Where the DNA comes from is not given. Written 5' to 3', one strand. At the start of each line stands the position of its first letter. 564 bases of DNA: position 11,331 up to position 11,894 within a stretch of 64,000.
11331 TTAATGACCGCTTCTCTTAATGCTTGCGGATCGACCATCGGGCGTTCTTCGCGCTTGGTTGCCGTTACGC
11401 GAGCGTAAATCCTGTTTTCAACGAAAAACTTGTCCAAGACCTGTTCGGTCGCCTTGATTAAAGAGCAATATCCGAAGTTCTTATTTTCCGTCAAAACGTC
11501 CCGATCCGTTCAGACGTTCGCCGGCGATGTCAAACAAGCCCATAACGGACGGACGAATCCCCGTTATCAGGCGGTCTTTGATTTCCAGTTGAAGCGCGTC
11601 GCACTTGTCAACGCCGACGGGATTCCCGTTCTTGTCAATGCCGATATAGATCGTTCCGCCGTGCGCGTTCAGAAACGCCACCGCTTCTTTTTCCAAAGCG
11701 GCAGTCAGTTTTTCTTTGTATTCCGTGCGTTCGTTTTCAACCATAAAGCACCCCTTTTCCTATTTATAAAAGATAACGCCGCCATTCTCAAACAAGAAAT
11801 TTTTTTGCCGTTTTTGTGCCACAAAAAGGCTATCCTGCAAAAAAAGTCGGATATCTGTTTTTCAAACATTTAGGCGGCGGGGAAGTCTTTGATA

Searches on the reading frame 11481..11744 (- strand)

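Call 73: search_protein_families(library=pfam, proteins=[window:11481-11744:-], max_evalue=0.01)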
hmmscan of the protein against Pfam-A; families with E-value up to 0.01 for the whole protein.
window:11481-11744:- (87 aa): 1 family
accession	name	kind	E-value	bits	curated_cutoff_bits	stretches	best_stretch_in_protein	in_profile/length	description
PF04326.19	SLFN_AlbA_2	-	4.4e-13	50.2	25.3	1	3-68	1-72/118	Schlafen, AlbA_2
